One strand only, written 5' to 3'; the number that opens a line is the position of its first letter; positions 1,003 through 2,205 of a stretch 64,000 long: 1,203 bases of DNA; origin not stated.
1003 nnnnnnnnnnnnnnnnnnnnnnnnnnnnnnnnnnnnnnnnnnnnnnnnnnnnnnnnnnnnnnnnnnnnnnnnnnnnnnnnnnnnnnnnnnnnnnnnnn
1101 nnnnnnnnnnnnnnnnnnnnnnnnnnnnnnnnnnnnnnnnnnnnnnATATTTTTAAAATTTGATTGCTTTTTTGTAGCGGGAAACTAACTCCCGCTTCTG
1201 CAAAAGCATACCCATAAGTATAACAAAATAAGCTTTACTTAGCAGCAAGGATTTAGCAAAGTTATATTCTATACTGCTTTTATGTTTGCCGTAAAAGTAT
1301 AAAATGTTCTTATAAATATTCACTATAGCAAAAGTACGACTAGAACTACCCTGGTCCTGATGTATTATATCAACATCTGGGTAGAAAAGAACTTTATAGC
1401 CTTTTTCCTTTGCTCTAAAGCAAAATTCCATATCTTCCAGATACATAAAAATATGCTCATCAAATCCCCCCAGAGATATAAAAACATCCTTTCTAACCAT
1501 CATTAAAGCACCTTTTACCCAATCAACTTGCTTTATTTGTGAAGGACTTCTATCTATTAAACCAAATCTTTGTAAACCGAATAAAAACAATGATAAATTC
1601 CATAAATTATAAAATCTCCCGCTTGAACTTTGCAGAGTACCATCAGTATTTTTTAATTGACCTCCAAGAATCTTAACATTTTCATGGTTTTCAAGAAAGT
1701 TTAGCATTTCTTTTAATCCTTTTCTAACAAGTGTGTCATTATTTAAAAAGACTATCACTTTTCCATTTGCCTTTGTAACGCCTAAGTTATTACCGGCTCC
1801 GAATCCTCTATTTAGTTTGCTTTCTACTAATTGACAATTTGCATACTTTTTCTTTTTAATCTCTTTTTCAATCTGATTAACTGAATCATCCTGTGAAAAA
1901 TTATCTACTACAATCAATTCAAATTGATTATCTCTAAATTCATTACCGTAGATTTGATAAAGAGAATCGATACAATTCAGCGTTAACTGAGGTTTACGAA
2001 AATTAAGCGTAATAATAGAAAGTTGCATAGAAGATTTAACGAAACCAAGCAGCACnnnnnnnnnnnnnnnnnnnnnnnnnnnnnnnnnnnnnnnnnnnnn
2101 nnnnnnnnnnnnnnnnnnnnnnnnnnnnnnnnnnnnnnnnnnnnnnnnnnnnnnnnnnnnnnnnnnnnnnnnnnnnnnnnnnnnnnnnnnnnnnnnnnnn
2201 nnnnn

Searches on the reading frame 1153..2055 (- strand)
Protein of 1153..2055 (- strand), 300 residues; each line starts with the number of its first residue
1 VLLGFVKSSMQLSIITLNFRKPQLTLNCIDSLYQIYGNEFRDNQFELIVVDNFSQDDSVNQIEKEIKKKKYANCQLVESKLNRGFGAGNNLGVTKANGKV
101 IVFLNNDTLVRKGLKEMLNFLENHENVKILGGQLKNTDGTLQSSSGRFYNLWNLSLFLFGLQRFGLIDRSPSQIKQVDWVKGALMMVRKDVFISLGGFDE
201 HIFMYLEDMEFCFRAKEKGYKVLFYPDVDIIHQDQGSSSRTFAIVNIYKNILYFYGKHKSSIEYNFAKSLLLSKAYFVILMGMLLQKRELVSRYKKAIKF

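Call 12: search_protein_families(library=pfam, proteins=[window:1153-2055:-], max_evalue=0.1)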
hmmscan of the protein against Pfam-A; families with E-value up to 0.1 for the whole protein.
window:1153-2055:- (300 aa): 8 families
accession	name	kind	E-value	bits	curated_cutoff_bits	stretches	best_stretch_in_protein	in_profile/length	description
PF00535.33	Glycos_transf_2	-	1.8e-18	67.4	23.3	1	13-154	1-134/168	Glycosyl transferase family 2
PF13641.12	Glyco_tranf_2_3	-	1.5e-12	48.4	27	1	13-235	4-214/230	Glycosyltransferase like family 2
PF10111.15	Glyco_tranf_2_2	-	3.6e-11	43.5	27.3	1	40-240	25-223/276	Glycosyltransferase like family 2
PF13632.12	Glyco_trans_2_3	-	1.1e-08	35.6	27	1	101-235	2-125/198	Glycosyl transferase family group 2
PF13712.12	Glyco_tranf_2_5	-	1.5e-08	35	27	1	79-224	35-179/210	Glycosyltransferase like family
PF02709.20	Glyco_transf_7C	-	0.00065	19.7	23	1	182-227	21-67/78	N-terminal domain of galactosyltransferase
PF13506.12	Glyco_transf_21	-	0.0091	15.9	21.7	1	173-240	95-160/174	Glycosyl transferase family 21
PF04851.21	ResIII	-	0.076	13.4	22.5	0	23-68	101-152/164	Type III restriction enzyme, res subunit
